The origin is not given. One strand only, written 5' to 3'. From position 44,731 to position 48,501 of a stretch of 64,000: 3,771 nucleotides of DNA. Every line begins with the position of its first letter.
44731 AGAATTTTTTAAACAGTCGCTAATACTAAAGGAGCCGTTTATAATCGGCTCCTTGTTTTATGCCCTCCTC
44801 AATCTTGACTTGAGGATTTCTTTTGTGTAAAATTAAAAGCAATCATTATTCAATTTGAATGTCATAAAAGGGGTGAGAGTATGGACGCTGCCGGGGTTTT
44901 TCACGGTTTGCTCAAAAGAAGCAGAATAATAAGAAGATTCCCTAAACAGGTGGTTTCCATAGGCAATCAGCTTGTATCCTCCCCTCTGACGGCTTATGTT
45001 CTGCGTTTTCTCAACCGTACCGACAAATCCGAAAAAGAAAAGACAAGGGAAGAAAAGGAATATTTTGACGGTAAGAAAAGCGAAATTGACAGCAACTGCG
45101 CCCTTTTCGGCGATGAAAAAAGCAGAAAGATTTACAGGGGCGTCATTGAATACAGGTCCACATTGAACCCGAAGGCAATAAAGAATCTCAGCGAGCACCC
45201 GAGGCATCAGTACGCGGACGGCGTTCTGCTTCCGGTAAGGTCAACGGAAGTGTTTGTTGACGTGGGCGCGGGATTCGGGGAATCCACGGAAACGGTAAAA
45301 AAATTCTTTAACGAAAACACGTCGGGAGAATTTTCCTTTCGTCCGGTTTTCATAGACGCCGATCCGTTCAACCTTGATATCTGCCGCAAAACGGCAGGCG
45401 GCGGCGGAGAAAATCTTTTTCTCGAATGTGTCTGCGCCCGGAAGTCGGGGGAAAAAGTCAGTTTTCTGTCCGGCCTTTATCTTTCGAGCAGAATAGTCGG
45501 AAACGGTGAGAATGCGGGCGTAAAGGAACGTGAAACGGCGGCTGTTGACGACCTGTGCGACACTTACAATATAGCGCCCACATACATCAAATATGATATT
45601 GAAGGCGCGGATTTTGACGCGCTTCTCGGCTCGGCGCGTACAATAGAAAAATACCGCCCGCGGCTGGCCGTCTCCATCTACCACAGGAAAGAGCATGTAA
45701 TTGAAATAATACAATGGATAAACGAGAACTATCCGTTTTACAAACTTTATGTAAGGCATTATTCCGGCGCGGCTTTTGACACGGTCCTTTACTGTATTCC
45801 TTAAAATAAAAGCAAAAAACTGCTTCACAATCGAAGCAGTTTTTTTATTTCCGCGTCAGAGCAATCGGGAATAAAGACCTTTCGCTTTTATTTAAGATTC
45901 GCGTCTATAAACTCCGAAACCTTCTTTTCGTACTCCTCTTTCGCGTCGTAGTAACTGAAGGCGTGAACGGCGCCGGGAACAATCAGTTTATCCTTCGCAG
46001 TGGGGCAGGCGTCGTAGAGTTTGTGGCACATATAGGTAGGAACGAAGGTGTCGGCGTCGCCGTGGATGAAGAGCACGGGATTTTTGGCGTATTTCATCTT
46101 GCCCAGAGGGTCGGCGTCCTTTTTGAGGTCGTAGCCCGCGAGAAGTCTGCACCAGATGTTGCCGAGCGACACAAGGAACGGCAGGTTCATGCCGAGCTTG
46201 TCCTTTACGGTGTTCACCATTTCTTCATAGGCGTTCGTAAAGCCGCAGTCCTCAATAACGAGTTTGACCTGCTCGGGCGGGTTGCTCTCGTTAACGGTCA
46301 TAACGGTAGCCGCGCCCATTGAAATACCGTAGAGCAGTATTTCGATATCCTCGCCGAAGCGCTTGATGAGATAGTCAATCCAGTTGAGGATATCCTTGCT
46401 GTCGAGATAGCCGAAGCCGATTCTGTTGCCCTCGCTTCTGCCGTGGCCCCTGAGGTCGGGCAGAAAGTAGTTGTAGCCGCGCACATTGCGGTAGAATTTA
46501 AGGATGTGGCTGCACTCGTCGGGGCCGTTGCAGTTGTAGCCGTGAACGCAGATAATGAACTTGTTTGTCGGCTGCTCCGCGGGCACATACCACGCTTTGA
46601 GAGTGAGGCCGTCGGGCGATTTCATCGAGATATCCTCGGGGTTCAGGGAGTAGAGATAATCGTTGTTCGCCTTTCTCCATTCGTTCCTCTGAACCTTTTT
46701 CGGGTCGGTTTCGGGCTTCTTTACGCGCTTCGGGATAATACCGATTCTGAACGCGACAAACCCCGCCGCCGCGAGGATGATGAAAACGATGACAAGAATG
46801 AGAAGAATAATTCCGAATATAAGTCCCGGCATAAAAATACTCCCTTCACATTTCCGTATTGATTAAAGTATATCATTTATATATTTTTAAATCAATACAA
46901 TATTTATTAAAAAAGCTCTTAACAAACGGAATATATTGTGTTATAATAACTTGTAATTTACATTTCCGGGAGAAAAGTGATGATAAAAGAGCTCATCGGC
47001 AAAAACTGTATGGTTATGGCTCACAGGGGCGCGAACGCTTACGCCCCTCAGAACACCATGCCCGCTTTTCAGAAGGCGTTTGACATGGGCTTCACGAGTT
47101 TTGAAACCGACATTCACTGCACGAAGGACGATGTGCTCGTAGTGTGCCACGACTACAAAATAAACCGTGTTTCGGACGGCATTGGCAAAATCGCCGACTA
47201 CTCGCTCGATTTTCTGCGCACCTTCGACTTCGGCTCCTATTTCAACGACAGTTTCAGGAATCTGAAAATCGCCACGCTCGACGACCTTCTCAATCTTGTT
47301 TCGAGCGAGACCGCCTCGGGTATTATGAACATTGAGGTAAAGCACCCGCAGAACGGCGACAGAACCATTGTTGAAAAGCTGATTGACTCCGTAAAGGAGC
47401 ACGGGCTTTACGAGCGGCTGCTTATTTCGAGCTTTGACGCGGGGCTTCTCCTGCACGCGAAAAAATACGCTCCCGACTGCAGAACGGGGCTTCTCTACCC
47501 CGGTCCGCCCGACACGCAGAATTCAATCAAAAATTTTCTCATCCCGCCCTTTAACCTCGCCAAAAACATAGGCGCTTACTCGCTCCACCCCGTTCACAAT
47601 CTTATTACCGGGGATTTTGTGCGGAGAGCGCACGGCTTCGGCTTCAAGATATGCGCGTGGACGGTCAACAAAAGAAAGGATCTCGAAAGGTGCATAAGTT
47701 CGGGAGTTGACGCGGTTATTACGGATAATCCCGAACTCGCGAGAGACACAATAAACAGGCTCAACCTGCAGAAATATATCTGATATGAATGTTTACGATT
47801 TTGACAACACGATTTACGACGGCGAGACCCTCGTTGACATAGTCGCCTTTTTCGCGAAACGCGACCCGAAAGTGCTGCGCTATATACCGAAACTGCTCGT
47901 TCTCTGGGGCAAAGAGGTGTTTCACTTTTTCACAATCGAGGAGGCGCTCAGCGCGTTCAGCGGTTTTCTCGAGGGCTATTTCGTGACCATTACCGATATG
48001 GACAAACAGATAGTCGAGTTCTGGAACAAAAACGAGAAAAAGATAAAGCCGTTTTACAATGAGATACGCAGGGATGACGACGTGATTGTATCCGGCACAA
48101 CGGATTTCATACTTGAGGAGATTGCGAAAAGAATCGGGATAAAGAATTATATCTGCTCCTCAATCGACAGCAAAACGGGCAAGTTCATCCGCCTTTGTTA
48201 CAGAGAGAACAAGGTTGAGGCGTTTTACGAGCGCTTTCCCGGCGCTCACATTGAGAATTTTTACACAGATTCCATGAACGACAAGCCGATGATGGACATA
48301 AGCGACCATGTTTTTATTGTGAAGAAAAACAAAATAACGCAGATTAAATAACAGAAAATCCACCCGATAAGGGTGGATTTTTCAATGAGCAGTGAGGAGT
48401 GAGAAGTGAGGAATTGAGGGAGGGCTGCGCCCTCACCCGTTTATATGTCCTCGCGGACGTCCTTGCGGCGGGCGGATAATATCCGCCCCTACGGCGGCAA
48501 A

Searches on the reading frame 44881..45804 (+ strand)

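Call 57: search_protein_families(library=pfam, proteins=[window:44881-45804:+], max_evalue=0.00001)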
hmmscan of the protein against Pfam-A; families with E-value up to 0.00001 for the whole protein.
window:44881-45804:+ (307 aa): 1 family
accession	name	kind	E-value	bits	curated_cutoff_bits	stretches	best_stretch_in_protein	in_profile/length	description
PF05050.19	Methyltransf_21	-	2.2e-10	41.4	22.7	1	127-282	1-168/173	Methyltransferase FkbM domain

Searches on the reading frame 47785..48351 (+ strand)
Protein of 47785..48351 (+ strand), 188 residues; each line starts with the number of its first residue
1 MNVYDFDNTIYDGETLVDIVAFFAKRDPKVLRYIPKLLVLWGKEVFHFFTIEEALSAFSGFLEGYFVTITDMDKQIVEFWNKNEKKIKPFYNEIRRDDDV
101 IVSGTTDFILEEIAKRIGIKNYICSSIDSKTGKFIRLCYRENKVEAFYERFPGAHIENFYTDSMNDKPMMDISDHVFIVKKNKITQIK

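Call 14: find_encoding_contigs(protein=window:47785-48351:+, flank=3000, max_places=10)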
Protein window:47785-48351:+ (188 aa): 5 contigs read that carry it; 5 places shown.
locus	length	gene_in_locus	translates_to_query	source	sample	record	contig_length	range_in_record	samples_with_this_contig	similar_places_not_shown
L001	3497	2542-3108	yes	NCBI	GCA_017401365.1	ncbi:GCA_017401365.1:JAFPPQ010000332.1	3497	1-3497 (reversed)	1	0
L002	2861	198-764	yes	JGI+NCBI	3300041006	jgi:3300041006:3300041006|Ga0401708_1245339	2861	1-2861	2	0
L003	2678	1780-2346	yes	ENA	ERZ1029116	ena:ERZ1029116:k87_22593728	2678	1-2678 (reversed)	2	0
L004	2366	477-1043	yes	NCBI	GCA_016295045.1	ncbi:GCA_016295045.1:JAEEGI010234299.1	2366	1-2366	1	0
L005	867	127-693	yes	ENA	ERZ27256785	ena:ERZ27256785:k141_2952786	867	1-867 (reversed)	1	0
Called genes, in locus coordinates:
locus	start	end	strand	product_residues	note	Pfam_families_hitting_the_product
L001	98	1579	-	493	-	PF19789:DUF6273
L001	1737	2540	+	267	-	PF03009:GDPD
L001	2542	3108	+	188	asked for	PF12710:HAD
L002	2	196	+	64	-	?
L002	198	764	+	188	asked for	PF12710:HAD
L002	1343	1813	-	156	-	-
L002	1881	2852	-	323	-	PF01702:TGT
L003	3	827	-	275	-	?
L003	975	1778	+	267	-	PF03009:GDPD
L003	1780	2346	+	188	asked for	PF12710:HAD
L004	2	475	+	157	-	?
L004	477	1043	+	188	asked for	PF12710:HAD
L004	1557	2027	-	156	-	-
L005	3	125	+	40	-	?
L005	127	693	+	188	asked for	PF12710:HAD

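Call 19: find_homologous_proteins(query=window:47785-48348:+, max_evalue=1e-20)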
Query window:47785-48348:+ (188 aa): 1187 proteins with E <= 1e-20 among 1283 candidates; the best 120 are listed.
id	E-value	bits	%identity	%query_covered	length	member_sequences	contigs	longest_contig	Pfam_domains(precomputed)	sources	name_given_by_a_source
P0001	2.6e-119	414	98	100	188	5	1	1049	PF12710.14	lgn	-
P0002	4.6e-89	315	71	100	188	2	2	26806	PF12710.14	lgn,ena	-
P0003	1.1e-87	311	71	100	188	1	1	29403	PF12710.14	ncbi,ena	-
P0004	1.5e-82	294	68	100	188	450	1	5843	PF12710.14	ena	-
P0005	1.1e-81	291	65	100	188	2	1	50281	PF12710.14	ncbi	-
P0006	1.8e-81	290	66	100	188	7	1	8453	PF12710.14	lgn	-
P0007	2.6e-81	290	66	100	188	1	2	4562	PF12710.14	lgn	-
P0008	3.5e-81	290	66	100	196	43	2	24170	PF12710.14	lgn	-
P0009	5.1e-81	289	64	100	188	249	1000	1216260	PF12710.14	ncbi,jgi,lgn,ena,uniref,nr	ncbi:MAG: haloacid dehalogenase-like hydrolase [Eubacterium sp.]|jgi:phosphatidylglycerophosphatase 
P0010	8.5e-81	288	66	100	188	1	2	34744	PF12710.14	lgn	-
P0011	1.7e-80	287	65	100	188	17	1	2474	PF12710.14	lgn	-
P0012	1.7e-80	287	65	100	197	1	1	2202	PF12710.14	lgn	-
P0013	2.1e-80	287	65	100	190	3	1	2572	PF12710.14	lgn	-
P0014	2.3e-80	287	65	100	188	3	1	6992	PF12710.14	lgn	-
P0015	3.7e-80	286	64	100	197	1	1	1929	PF12710.14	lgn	-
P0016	4.8e-80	286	61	100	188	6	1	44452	PF12710.14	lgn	-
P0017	5.6e-80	286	67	100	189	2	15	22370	PF12710.14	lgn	-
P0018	6.1e-80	285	65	100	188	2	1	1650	PF12710.14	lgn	-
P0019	6.3e-80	285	68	100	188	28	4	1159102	PF12710.14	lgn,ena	-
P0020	7.0e-80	285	66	100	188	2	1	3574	PF12710.14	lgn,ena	-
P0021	7.3e-80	285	69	100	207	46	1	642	PF12710.14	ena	-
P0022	8.6e-80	285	65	100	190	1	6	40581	PF12710.14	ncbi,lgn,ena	-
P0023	1.1e-79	285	66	100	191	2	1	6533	PF12710.14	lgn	-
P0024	1.8e-79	284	64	100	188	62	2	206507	PF12710.14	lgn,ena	-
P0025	1.8e-79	284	63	100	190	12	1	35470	PF12710.14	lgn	-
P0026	1.9e-79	284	63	100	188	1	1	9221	PF12710.14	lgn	-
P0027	2.2e-79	284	64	100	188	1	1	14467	PF12710.14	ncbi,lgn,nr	ncbi:MAG: haloacid dehalogenase-like hydrolase [Clostridiales bacterium]|nr:haloacid dehalogenase-li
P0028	2.3e-79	284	64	100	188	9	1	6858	PF12710.14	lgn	-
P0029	2.3e-79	284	64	100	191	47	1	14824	PF12710.14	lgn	-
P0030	2.5e-79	284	65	100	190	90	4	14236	PF12710.14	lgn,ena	-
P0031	3.0e-79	283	65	100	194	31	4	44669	PF12710.14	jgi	-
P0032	3.1e-79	283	63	100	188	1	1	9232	PF12710.14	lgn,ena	-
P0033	3.2e-79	283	68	100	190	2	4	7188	PF12710.14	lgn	-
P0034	3.6e-79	283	65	100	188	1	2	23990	PF12710.14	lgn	-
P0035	4.6e-79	283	65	100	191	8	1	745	PF12710.14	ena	-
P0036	4.9e-79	283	63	95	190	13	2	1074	PF12710.14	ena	-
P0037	5.9e-79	282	63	100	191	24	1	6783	PF12710.14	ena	-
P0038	8.1e-79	282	63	100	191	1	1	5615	PF12710.14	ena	-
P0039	1.0e-78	281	63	100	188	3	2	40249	PF12710.14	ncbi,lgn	ncbi:MAG: haloacid dehalogenase-like hydrolase [Eubacterium sp.]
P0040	1.2e-78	281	65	100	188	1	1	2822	PF12710.14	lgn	-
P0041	1.2e-78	281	65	100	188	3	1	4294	PF12710.14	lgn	-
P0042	1.2e-78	281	65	100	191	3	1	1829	PF12710.14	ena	-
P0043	1.3e-78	281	65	100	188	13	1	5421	PF12710.14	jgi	jgi:phosphoserine phosphatase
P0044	1.8e-78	281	64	100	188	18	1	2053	PF12710.14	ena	-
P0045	1.9e-78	281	64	100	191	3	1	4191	PF12710.14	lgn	-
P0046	2.3e-78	280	63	95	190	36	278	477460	PF12710.14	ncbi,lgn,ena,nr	ncbi:MAG TPA: haloacid dehalogenase-like hydrolase [Candidatus Eubacterium faecavium]|nr:haloacid de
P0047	2.3e-78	280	63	100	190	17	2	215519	PF12710.14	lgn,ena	-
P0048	2.5e-78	280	63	95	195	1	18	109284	PF12710.14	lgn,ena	-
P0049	2.5e-78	280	64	100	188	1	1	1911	PF12710.14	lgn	-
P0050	2.9e-78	280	64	100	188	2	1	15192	PF12710.14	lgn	-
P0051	3.1e-78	280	64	100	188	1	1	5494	PF12710.14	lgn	-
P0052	3.5e-78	280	64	100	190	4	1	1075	PF12710.14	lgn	-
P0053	3.5e-78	280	64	100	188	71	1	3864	PF12710.14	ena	-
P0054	3.6e-78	280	64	100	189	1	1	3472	PF12710.14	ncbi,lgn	-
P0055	3.9e-78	280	63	100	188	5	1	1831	PF12710.14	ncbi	-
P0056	4.5e-78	279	65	100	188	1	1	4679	PF12710.14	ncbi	-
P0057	5.2e-78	279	63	100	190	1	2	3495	PF12710.14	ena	-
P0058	5.9e-78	279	64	100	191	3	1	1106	PF12710.14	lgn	-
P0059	6.3e-78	279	65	100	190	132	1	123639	PF12710.14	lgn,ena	-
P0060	6.7e-78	279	63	100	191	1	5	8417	PF12710.14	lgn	-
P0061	7.0e-78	279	62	100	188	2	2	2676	PF12710.14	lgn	-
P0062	7.3e-78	279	63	100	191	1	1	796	PF12710.14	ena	-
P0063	7.3e-78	279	63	100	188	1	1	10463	PF12710.14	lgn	-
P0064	7.5e-78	279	65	100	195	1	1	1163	PF12710.14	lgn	-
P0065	7.7e-78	279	63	100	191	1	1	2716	PF12710.14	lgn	-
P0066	7.7e-78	279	64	100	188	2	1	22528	PF12710.14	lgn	-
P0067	8.7e-78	278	63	100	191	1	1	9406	PF12710.14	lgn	-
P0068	9.0e-78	278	63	100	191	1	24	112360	PF12710.14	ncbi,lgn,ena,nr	ncbi:MAG: haloacid dehalogenase-like hydrolase [Eubacteriales bacterium]|nr:haloacid dehalogenase-li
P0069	9.4e-78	278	65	100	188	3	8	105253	PF12710.14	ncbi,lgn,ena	-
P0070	9.5e-78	278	63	100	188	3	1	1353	PF12710.14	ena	-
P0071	1.1e-77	278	63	100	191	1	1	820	PF12710.14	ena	-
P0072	1.1e-77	278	63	100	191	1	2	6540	PF12710.14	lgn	-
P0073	1.2e-77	278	63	100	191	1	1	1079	PF12710.14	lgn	-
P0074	1.2e-77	278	63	100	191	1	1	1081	PF12710.14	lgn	-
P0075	1.2e-77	278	62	100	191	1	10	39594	PF12710.14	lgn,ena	-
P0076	1.3e-77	278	63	100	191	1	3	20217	PF12710.14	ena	-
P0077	1.3e-77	278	62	100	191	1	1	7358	PF12710.14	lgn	-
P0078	1.5e-77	278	65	100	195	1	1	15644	PF12710.14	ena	-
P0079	1.5e-77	278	64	100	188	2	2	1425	PF12710.14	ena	-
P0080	1.6e-77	278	66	100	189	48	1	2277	PF12710.14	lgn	-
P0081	1.8e-77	277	63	100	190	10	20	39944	PF12710.14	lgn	-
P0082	1.8e-77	277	63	100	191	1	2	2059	PF12710.14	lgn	-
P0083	1.9e-77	277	63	100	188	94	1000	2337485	PF12710.14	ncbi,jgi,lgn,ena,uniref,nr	ncbi:MAG: haloacid dehalogenase-like hydrolase [Eubacterium sp.]|jgi:phosphatidylglycerophosphatase 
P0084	1.9e-77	277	62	100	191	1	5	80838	PF12710.14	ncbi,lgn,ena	-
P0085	2.0e-77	277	64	100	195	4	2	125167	PF12710.14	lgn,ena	-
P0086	2.0e-77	277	63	100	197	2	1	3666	PF12710.14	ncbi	-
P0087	2.2e-77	277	62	100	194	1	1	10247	PF12710.14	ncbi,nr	ncbi:MAG: haloacid dehalogenase-like hydrolase [Clostridiales bacterium]|nr:haloacid dehalogenase-li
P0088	2.3e-77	277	63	100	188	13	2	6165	PF12710.14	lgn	-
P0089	2.4e-77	277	63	99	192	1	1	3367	PF12710.14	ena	-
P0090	2.5e-77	277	63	100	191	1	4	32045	PF12710.14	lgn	-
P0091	2.5e-77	277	62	100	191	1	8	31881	PF12710.14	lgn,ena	-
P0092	2.6e-77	277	62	100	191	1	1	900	PF12710.14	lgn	-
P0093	2.7e-77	277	63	100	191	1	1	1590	PF12710.14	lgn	-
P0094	2.8e-77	277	62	100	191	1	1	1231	PF12710.14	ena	-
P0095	3.0e-77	277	64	100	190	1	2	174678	PF12710.14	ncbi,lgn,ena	-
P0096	3.2e-77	277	62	100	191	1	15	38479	PF12710.14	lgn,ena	-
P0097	3.3e-77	277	63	100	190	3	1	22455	PF12710.14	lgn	-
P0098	3.4e-77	277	62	100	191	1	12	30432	PF12710.14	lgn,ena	-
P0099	3.7e-77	276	62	100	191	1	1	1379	PF12710.14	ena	-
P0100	3.7e-77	276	62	100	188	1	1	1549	PF12710.14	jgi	jgi:phosphoserine phosphatase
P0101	4.0e-77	276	62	100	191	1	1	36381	PF12710.14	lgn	-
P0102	4.1e-77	276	61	95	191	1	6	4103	PF12710.14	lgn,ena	-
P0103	4.1e-77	276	62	100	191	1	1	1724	PF12710.14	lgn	-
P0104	4.2e-77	276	62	100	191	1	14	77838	PF12710.14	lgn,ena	-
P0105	4.3e-77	276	62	100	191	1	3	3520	PF12710.14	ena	-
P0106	5.4e-77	276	62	100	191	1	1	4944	PF12710.14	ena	-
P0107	5.4e-77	276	60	95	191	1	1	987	PF12710.14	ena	-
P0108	5.7e-77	276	63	100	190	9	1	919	PF12710.14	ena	-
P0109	6.2e-77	276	63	100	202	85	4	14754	PF12710.14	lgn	-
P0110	6.8e-77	276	62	100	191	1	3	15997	PF12710.14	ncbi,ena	-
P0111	7.2e-77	275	62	100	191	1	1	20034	PF12710.14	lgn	-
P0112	7.6e-77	275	63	100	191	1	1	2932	PF12710.14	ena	-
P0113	8.0e-77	275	63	100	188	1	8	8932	PF12710.14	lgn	-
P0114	9.2e-77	275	62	100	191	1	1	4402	PF12710.14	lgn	-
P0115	9.3e-77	275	63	100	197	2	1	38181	PF12710.14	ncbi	-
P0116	1.1e-76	275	62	100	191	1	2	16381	PF12710.14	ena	-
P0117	1.1e-76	275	64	100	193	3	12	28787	PF12710.14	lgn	-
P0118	1.2e-76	275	64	100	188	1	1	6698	PF12710.14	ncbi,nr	ncbi:MAG: haloacid dehalogenase-like hydrolase [Ruminococcus sp.]|nr:haloacid dehalogenase-like hydr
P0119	1.2e-76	275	62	100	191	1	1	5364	PF12710.14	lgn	-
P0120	1.2e-76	275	64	100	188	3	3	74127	PF12710.14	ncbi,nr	ncbi:MAG: haloacid dehalogenase-like hydrolase [Faecalibacterium sp.]|nr:haloacid dehalogenase-like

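Call 20: find_encoding_contigs(protein=P0001, flank=3000, max_places=6)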
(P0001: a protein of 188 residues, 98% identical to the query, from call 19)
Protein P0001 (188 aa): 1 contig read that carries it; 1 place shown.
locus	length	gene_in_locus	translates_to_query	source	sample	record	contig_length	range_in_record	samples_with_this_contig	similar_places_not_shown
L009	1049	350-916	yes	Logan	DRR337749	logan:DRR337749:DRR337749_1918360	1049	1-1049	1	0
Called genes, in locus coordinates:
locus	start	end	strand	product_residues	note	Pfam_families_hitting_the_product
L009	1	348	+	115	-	?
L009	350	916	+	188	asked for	PF12710:HAD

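Call 21: find_encoding_contigs(protein=P0002, flank=4000, max_places=4)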
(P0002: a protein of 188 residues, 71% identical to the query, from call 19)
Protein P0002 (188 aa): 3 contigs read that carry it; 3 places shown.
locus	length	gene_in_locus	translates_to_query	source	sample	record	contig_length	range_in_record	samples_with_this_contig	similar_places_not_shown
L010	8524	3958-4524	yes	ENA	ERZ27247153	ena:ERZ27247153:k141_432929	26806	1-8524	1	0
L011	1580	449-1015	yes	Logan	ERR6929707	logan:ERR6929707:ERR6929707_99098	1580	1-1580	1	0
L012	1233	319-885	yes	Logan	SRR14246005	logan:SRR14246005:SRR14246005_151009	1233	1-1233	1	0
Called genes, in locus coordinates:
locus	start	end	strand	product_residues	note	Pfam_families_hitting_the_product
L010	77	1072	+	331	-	PF00702:Hydrolase (weak), PF13419:HAD_2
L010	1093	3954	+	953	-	PF01074:Glyco_hydro_38N, PF07748:Glyco_hydro_38C, PF17677:Glyco_hydro38C2 (faint)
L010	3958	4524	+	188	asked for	PF12710:HAD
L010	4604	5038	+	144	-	-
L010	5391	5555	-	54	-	-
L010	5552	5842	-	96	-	PF01909:NTP_transf_2, PF18765:Polbeta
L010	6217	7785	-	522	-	-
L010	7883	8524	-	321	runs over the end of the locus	PF01479:S4 (weak), PF00849:PseudoU_synth_2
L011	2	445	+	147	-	?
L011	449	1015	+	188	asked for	PF12710:HAD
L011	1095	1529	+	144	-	-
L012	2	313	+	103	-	?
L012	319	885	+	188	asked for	PF12710:HAD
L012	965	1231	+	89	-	?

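Call 22: find_encoding_contigs(protein=P0003, flank=4000, max_places=4)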
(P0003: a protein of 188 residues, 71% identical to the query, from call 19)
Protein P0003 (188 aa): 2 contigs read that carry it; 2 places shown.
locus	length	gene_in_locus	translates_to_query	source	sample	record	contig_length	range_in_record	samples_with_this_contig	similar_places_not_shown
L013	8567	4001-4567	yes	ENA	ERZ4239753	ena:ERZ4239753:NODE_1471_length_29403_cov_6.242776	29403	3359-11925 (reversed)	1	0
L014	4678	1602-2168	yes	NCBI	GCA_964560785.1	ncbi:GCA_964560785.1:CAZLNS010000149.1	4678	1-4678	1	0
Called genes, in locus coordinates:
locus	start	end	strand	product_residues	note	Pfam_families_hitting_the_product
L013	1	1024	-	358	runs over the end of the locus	PF00294:PfkB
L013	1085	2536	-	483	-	PF03446:NAD_binding_2, PF00393:6PGD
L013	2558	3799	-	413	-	PF09861:Lar_N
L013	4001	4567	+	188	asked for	PF12710:HAD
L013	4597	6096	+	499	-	PF13347:MFS_2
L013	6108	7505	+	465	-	PF02614:UxaC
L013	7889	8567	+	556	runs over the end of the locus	PF05257:CHAP (weak), PF00059:Lectin_C, PF09479:Flg_new (weak)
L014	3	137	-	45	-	?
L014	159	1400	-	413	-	PF09861:Lar_N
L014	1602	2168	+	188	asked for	PF12710:HAD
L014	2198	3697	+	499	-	PF13347:MFS_2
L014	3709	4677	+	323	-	?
